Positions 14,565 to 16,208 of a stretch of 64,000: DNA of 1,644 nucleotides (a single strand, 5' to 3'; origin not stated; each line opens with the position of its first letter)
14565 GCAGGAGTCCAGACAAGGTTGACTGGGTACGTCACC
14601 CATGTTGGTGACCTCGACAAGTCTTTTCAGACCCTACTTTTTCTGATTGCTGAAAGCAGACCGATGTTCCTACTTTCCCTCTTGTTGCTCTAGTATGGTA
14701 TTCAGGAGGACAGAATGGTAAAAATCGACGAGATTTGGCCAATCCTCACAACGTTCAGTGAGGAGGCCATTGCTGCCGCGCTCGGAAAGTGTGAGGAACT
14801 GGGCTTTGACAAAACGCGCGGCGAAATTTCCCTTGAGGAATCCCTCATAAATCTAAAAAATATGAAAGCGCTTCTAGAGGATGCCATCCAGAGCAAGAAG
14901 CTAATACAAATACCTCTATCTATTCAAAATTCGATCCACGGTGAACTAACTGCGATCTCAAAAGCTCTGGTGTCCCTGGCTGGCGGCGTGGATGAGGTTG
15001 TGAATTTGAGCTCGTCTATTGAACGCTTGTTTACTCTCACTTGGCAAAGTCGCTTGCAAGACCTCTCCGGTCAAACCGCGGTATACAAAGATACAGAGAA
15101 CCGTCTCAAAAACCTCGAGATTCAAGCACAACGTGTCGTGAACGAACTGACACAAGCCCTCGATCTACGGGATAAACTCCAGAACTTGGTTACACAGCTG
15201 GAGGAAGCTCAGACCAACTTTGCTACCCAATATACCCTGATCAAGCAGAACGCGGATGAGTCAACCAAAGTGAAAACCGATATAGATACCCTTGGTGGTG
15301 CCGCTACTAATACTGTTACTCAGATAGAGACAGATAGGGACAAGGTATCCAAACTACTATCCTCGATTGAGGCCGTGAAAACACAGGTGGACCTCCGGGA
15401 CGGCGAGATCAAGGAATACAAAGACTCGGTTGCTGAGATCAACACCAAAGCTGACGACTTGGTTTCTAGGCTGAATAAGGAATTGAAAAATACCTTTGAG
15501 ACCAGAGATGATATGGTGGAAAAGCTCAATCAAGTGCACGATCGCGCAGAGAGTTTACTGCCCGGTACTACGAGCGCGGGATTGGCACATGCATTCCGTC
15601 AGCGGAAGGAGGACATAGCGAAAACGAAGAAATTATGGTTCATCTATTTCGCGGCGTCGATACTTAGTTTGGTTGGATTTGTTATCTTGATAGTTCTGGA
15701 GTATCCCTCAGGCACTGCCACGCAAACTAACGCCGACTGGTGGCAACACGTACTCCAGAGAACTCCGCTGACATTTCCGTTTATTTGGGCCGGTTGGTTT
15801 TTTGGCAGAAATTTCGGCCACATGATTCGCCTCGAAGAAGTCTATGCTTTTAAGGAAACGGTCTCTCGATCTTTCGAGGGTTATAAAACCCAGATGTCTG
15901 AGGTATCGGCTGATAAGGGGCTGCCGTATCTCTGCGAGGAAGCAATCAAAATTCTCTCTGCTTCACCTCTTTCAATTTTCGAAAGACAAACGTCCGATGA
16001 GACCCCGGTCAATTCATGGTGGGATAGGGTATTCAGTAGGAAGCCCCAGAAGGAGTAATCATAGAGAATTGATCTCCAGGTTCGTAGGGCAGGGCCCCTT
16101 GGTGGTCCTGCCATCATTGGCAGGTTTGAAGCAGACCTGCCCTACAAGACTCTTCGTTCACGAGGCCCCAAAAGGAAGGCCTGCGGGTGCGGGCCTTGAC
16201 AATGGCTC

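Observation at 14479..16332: Low-GC orphan gene (coiled-coil + C-terminal 2-TM domain) bounded by hairpin-repeat arrays: candidate acquired single-gene module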

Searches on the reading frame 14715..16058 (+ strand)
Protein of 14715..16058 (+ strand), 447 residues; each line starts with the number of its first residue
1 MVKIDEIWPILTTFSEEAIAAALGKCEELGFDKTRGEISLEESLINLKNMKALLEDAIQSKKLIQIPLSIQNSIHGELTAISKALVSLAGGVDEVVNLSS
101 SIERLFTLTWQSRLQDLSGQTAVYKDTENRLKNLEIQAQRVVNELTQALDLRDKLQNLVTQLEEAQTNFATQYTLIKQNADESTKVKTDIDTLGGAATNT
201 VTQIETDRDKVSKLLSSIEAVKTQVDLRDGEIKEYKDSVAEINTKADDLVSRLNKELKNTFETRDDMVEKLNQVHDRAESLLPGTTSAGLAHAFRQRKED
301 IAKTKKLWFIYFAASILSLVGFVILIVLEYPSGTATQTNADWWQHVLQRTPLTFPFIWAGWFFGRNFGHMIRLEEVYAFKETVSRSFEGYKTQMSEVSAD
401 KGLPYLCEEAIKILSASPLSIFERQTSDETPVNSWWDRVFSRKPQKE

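Call 4: search_protein_families(library=pfam, proteins=[window:14715-16058:+], max_evalue=1)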
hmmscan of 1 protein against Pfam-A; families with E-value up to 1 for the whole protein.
window:14715-16058:+ (447 aa): 12 families
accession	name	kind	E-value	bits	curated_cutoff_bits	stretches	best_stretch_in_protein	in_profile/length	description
PF06160.17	EzrA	-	0.0035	16.1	39.6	1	135-260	297-426/557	Septation ring formation regulator, EzrA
PF07926.17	TPR_MLP1_2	-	0.0071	16.8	36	2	146-224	22-100/129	TPR/MLP1/MLP2-like protein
PF18504.6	Csm1_N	-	0.021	15.6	26.3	1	232-273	4-48/70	Csm1 N-terminal domain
PF11544.13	Spc42p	-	0.14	12.5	25.6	0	253-273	6-26/75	Spindle pole body component Spc42p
PF02672.20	CP12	-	0.21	12.8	22.7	1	209-262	3-54/70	CP12 domain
PF13870.11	CCDC113_CCDC96_CC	-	0.27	11.4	31.6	1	192-257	67-131/177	CCDC113/CCDC96, coiled-coil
PF00435.27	Spectrin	-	0.29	12.1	29.9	1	199-279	19-97/105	Spectrin repeat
PF20715.2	DUF6827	-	0.29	11.3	26.9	1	109-173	34-97/158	Domain of unknown function (DUF6827)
PF17082.10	Spc29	-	0.41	10.9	31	0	206-278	105-175/245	Spindle Pole Component 29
PF19353.4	DUF5930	-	0.78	9.2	27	0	208-281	139-212/320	Family of unknown function (DUF5930)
PF06009.19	Laminin_II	-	0.83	10.1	33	0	202-273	24-94/138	Laminin Domain II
PF12296.13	HsbA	-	0.86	10.5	33.5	0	128-214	12-95/121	Hydrophobic surface binding protein A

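Call 5: search_protein_families(library=padloc, proteins=[window:14715-16058:+], max_evalue=1)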
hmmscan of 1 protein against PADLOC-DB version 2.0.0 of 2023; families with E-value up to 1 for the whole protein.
window:14715-16058:+ (447 aa): 14 families
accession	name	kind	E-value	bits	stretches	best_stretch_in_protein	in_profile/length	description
PDLC00550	JetC2|JetC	-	1.3e-05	21.2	1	134-274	828-969/1355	DUF3584 domain; MukB-like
PDLC03859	LmuB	-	4.6e-05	20.8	1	44-281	213-420/611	-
PDLC00518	JetC1|JetC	-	0.0002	17.3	1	114-281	274-441/1112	DUF3584 domain; MukB-like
PDLC00553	JetC2|JetC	-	0.00024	17.1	1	127-286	845-1002/1361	DUF3584 domain; MukB-like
PDLC00006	DruC1|DruC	-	0.00054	16.6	1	123-272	183-327/626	Unknown function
PDLC00581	JetC3|JetC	-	0.00056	15.8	1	122-276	950-1101/1473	DUF3584 domain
PDLC00503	JetC1|JetC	-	0.00081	15.5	1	125-270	630-772/1146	DUF3584 domain; MukB-like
PDLC00551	JetC2|JetC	-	0.00087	15.2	1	124-276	822-980/1365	DUF3584 domain; MukB-like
PDLC00580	JetC3|JetC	-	0.0021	14.4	1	41-274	192-415/1068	DUF3584 domain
PDLC04886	PDC-S06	-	0.0029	14.5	1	97-273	269-449/727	-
PDLC00519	JetC1|JetC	-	0.0089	12.2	1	127-276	299-448/1097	DUF3584 domain; MukB-like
PDLC03868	LmuB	-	0.012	11.9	1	46-282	226-451/1035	-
PDLC04898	PDC-S06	-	0.044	10.1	1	133-278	294-437/752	-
PDLC02747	PbeC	-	0.24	8.2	2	96-213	170-287/632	PbeC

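Call 6: search_protein_families(library=ncbifam, proteins=[window:14715-16058:+], max_evalue=1)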
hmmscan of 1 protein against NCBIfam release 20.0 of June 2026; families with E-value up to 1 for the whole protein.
window:14715-16058:+ (447 aa): 22 families
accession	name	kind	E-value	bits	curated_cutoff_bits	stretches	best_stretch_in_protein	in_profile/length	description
TIGR02168.1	SMC_prok_B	equivalog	1.7e-05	22.8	567.35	1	122-279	686-839/1181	chromosome segregation protein SMC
NF033928.1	alph_xenorhab_A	subfamily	4.1e-05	23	125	1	217-326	123-222/339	alpha-xenorhabdolysin family binary toxin subunit A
TIGR04211.1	SH3_and_anchor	equivalog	7.3e-05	22.5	65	2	171-330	28-186/198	TIGR04211 family SH3 domain-containing protein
NF002572.0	PRK02224.1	equivalog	0.00012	20.5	1087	1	111-298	481-655/888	DNA double-strand break repair ATPase Rad50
NF041751.2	sbcc_Staph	equivalog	0.00013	20.1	920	1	115-278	583-745/1007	exonuclease subunit SbcC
TIGR02169.1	SMC_prok_A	equivalog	0.00053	17.8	729.4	1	126-278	285-437/1165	chromosome segregation protein SMC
NF045622.1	Npun_F5560_fam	hypoth_equivalog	0.00055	20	125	1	142-281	4-123/156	Npun_F5560 family protein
NF045487.1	ASRP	equivalog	0.00058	18.6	300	1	124-282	127-279/593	archaea-specific SMC-related protein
NF041035.1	Rad50_Halo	equivalog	0.00082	17.9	1000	1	113-280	476-638/883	DNA double-strand break repair ATPase Rad50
NF047515.1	SpiroCoCo_C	equivalog_domain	0.0009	18.5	125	1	46-279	12-252/313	SpiroCoCo family coiled-coil protein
NF045780.1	TrlF_fam_ATP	equivalog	0.0014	17.4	350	1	39-272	461-714/944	TrlF family AAA-like ATPase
NF003034.1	PRK03918.1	equivalog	0.0037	15.3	700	1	49-280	169-402/878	DNA double-strand break repair ATPase Rad50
NF041034.1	Rad50_Sulf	equivalog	0.0053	14.7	1000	1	48-272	489-710/872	DNA double-strand break repair ATPase Rad50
NF003413.0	PRK04778.1-7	equivalog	0.069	11.5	556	1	134-270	298-434/564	septation ring formation regulator EzrA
NF006544.0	PRK09039.1-3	equivalog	0.076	12.6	362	1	116-259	47-187/343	peptidoglycan -binding protein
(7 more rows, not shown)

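Call 7: search_protein_families(library=phrogs, proteins=[window:14715-16058:+], max_evalue=1)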
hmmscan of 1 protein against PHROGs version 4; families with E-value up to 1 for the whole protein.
window:14715-16058:+ (447 aa): 24 families
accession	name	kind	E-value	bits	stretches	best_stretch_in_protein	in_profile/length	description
phrog_30912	-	unknown function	1.6e-14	54.6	1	144-439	106-398/426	-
phrog_34659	-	unknown function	3.9e-10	40.3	1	223-438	170-384/433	-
phrog_1272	-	tail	2.7e-09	36.3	1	109-287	39-236/1606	tail length tape measure protein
phrog_1204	-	tail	0.00046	19.1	1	19-220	324-543/1483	tail protein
phrog_2801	-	unknown function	0.00053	19.4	1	92-266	297-475/735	-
phrog_639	-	transcription regulation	0.00089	20.5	1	201-283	11-91/95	transcriptional regulator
phrog_10780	-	tail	0.0055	15.4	1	100-303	1350-1542/1694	tail length tape measure protein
phrog_77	-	DNA, RNA and nucleotide metabolism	0.018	14.5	1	127-278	616-779/967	SbcC-like subunit of palindrome specific endonuclease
phrog_38464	-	unknown function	0.025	14.6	1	225-282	88-145/371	-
phrog_4704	-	tail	0.058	13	1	118-279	27-180/625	tail length tape measure protein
phrog_1660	-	head and packaging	0.069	13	1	117-276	19-182/405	PmgS-like head morphogenesis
phrog_3590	-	unknown function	0.079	13.3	1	119-276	140-304/481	-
phrog_167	-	tail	0.094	11.3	1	117-281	69-268/1555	tail length tape measure protein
phrog_1638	-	unknown function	0.1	13.7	1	217-262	8-57/64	-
phrog_19577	-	head and packaging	0.12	12.5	1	180-241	57-118/378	minor head protein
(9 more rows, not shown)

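Call 8: find_homologous_proteins(query=window:14715-16058:+, max_evalue=0.001)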
Query window:14715-16058:+ (447 aa): 34 proteins with E <= 0.001 among 8000 candidates.
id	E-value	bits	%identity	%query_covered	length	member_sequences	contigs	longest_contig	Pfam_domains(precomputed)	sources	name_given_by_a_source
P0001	1.1e-288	975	100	100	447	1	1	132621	-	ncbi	ncbi:MAG: hypothetical protein AB1772_00965 [Candidatus Zixiibacteriota bacterium]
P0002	1.3e-123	431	47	100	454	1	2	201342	-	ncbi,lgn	-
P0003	8.2e-109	382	43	99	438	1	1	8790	-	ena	-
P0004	5.9e-107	376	43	99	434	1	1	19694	-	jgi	jgi:hypothetical protein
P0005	4.2e-104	367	43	99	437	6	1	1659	-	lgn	-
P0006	4.6e-104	367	44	98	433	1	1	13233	-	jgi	jgi:uncharacterized protein YoxC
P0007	7.6e-103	363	43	99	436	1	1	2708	-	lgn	-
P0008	1.3e-102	362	44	99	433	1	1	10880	-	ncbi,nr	ncbi:MAG: hypothetical protein HY096_12615 [Nitrospinae bacterium]|nr:hypothetical protein [Nitrospi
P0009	1.4e-102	362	42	99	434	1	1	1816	-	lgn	-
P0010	1.7e-102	362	43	99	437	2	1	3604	-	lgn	-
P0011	1.8e-102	362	42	99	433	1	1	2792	-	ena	-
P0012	2.0e-102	361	44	99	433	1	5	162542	-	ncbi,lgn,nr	ncbi:MAG: hypothetical protein HY752_05940 [Nitrospirae bacterium]|nr:hypothetical protein [Nitrospi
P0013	6.9e-102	360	42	99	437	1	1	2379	-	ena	-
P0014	1.3e-98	349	41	98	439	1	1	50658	-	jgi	-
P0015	5.4e-56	208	33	98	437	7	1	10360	-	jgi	-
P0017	2.6e-41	160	35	62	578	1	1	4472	-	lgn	-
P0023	8.3e-23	99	28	64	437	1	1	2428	PF28019.1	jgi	jgi:hypothetical protein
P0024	1.4e-22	98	28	64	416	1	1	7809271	-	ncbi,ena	-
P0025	1.6e-22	98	27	66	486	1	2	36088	-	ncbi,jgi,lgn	jgi:hypothetical protein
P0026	1.7e-21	95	28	64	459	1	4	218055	-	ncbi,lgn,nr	ncbi:MAG: hypothetical protein JNN27_07595 [Planctomycetes bacterium]|nr:hypothetical protein [Planc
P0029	5.2e-14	70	34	36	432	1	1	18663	-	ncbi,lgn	-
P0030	8.5e-14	69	34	34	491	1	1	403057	-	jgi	jgi:hypothetical protein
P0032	1.1e-7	49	24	67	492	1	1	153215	-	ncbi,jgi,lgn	jgi:tetrahydromethanopterin S-methyltransferase subunit B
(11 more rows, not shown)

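Call 9: search_solved_structures(query=window:14715-16058:+, max_evalue=1)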
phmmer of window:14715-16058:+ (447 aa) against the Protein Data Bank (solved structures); distinct sequences matched with E-value up to 1: 1.
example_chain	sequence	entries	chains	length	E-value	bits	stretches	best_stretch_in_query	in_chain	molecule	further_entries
8qox_B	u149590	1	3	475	0.82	11.8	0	106-227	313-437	Conserved membrane protein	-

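Call 11: search_protein_families(library=pfam, proteins=[P0023, P0024, P0026, P0030, P0032, P0017, P0002, P0015], max_evalue=0.01)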
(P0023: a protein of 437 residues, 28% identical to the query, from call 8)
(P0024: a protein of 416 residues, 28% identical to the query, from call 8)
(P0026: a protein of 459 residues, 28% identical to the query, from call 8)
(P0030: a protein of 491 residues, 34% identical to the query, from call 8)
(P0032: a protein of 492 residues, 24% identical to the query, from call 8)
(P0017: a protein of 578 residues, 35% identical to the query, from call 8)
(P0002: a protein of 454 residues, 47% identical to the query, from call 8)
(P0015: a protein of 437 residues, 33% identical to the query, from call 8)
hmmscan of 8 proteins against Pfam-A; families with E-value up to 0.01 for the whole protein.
P0023 (437 aa): 0 families

P0024 (416 aa): 1 family
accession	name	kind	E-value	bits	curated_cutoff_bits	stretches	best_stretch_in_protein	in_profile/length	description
PF04108.17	ATG17_like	-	0.0042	17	43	1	14-215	113-313/355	Autophagy protein ATG17-like domain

P0026 (459 aa): 1 family
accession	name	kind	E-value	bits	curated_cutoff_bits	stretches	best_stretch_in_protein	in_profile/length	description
PF12365.13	DUF3649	-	0.0016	18.6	21.2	1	305-324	9-27/27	Protein of unknown function (DUF3649)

P0030 (491 aa): 0 families

P0032 (492 aa): 0 families

P0017 (578 aa): 0 families

P0002 (454 aa): 0 families

P0015 (437 aa): 0 families

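Call 13: find_encoding_contigs(protein=P0002, flank=8000, max_places=3)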
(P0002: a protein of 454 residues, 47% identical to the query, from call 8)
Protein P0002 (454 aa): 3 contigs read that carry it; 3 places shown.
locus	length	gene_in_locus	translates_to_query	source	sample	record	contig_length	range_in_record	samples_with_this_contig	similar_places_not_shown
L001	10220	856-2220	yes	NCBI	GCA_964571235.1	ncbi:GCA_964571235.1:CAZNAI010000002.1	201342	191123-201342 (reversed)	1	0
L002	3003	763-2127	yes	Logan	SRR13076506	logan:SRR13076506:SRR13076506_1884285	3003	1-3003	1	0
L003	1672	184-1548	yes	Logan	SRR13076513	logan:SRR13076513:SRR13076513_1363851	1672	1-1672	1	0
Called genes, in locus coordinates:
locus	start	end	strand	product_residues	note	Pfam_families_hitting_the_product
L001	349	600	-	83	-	PF01165:Ribosomal_S21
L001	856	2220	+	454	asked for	-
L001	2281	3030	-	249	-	-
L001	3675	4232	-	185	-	PF01872:RibD_C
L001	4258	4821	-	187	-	PF00903:Glyoxalase (weak)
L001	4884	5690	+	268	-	PF14329:DUF4386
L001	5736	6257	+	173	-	PF07609:DUF1572, PF12867:DinB_2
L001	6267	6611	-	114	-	PF11969:DcpS_C, PF01230:HIT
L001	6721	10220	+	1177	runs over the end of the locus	PF18962:Por_Secre_tail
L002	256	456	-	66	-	PF01165:Ribosomal_S21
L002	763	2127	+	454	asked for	-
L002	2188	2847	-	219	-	-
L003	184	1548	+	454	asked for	-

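Call 14: find_encoding_contigs(protein=P0012, flank=8000, max_places=3)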
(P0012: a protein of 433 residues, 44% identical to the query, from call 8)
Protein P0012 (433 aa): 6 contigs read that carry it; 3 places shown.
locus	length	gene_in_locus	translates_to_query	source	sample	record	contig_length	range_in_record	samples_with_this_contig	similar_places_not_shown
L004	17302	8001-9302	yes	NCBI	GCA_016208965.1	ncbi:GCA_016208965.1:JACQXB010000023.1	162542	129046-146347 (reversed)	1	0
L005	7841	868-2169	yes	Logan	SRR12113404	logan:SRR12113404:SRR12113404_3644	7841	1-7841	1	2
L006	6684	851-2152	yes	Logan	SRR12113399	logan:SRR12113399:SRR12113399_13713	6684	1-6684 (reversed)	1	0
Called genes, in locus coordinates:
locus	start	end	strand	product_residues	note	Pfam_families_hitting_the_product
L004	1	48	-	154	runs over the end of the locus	PF01257:2Fe-2S_thioredx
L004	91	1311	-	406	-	PF00346:Complex1_49kDa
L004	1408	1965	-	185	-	PF00329:Complex1_30kDa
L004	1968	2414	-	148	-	PF00571:CBS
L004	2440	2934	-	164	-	PF01058:Oxidored_q6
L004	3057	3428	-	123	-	PF00507:Oxidored_q4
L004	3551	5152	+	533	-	PF00672:HAMP, PF00512:HisKA, PF02518:HATPase_c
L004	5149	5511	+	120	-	PF00072:Response_reg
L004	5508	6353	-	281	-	PF00850:Hist_deacetyl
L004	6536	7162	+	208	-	PF01726:LexA_DNA_bind, PF00717:Peptidase_S24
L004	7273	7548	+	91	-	PF01402:RHH_1 (weak)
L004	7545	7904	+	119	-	PF02452:PemK_toxin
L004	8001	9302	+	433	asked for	-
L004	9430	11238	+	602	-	PF20582:UPF0758_N, PF04002:RadC, PF02086:MethyltransfD12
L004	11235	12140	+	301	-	PF02086:MethyltransfD12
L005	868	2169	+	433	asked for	-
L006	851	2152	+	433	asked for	-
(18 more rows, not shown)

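Call 15: find_encoding_contigs(protein=P0014, flank=8000, max_places=2)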
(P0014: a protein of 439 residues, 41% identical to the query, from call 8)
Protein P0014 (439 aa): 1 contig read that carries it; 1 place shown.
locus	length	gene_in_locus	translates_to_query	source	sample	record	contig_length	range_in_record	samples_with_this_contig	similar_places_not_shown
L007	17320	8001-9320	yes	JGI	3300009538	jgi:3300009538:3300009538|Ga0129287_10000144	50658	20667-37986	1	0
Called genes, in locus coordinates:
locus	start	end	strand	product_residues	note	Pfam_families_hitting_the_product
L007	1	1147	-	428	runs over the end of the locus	PF00202:Aminotran_3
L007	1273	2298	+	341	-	PF08240:ADH_N, PF00107:ADH_zinc_N, PF13602:ADH_zinc_N_2 (faint)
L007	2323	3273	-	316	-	PF00682:HMGL-like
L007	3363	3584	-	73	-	-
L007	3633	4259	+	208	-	PF01726:LexA_DNA_bind, PF00717:Peptidase_S24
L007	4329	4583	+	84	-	PF04014:MazE_antitoxin, PF15937:PrlF_antitoxin (faint)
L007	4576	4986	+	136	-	PF01850:PIN, PF16289:PIN_12 (weak)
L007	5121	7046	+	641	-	PF02384:N6_Mtase, PF01170:UPF0020 (faint), PF20473:MmeI_Mtase (faint), PF07669:Eco57I, PF12950:TaqI_C (weak)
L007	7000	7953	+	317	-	PF17728:BsuBI_PstI_RE_N, PF06616:BsuBI_PstI_RE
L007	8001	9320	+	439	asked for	-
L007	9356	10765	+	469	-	PF01555:N6_N4_Mtase (faint)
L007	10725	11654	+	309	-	PF01541:GIY-YIG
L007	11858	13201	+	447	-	PF01555:N6_N4_Mtase, PF01170:UPF0020 (faint)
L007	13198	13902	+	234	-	PF15515:MvaI_BcnI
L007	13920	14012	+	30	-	-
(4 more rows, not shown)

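Call 16: find_encoding_contigs(protein=P0004, flank=8000, max_places=2)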
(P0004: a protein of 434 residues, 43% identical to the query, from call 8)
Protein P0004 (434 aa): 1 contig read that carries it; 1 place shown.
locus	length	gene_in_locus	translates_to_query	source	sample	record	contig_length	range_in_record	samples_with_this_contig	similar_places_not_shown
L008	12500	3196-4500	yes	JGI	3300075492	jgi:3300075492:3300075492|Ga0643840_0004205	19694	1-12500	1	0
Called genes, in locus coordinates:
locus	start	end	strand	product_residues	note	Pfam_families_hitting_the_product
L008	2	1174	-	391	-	?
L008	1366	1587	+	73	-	-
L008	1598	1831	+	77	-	-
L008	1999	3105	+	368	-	PF09903:DUF2130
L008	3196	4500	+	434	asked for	-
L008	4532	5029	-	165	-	PF14367:DUF4411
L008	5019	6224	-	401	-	PF01381:HTH_3, PF06114:Peptidase_M78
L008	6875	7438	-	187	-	PF15956:DUF4760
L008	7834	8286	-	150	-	PF18306:LDcluster4, PF03641:Lysine_decarbox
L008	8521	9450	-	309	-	PF00892:EamA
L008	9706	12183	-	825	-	PF01493:GXGXG, PF14691:Fer4_20, PF00070:Pyr_redox (faint), PF01266:DAO (faint), PF07992:Pyr_redox_2, PF13450:NAD_binding_8, PF13738:Pyr_redox_3 (weak), PF12838:Fer4_7 (weak), +1 more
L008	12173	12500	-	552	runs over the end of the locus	PF14697:Fer4_21 (faint), PF25160:LdpA_Fe-S-bd (faint), PF00037:Fer4 (weak), PF12837:Fer4_6 (weak), PF12838:Fer4_7 (weak), PF13187:Fer4_9 (weak), PF13484:Fer4_16, PF01645:Glu_synthase, +1 more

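Call 17: find_encoding_contigs(protein=P0026, flank=8000, max_places=2)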
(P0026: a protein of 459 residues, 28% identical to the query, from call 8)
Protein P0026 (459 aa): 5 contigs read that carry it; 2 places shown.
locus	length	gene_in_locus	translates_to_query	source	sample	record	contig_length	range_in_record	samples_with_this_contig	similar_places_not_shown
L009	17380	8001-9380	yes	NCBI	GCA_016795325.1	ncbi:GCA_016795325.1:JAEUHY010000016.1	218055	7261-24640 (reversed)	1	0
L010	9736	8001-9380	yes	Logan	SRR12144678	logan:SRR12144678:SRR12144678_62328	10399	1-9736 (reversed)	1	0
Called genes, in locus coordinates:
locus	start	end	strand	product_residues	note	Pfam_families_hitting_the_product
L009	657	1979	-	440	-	-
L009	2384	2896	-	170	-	-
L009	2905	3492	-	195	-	-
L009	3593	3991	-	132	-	-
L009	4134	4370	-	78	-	PF12728:HTH_17, PF13411:MerR_1, PF00376:MerR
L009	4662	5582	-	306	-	PF14338:Mrr_N, PF04471:Mrr_cat, PF22722:NA-iREase1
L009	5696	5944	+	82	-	PF13560:HTH_31, PF01381:HTH_3 (weak)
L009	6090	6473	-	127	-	PF13744:HTH_37 (weak), PF13560:HTH_31, PF01381:HTH_3, PF13443:HTH_26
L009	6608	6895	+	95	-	-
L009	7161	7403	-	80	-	-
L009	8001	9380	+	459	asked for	-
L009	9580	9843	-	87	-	-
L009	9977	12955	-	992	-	-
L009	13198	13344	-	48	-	-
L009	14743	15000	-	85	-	-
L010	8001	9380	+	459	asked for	-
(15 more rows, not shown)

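Call 18: find_encoding_contigs(protein=P0024, flank=8000, max_places=2)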
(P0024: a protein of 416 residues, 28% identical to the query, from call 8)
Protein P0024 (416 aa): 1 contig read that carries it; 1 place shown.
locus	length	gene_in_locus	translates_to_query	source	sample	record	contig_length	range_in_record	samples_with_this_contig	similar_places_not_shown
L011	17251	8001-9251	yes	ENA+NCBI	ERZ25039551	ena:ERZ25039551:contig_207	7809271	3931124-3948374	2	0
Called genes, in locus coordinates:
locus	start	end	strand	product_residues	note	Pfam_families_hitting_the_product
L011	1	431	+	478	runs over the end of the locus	PF20123:DUF6513, PF00809:Pterin_bind (weak)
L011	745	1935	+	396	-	PF04715: (weak), PF00425:Chorismate_bind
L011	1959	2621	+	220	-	PF00117:GATase, PF07722:Peptidase_C26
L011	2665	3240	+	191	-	PF04289:DUF447_N, PF20766:DUF447_C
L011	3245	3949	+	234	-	-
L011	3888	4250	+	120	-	PF08544:GHMP_kinases_C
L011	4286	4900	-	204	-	PF06439:3keto-disac_hyd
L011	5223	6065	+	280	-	-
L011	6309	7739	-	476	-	PF07394:DUF1501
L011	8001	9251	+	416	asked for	-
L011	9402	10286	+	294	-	-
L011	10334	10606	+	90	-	-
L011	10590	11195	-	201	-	PF04222:DUF416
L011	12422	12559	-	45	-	-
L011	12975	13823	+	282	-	PF04909:Amidohydro_2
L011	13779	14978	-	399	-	PF00890:FAD_binding_2 (weak), PF01266:DAO, PF01494:FAD_binding_3, PF01946:Thi4 (weak), PF05834:Lycopene_cycl (weak), PF07992:Pyr_redox_2 (weak), PF13450:NAD_binding_8 (weak)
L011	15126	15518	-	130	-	PF12840:HTH_20 (weak), PF13601:HTH_34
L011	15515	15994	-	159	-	-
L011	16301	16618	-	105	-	-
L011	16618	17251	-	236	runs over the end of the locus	-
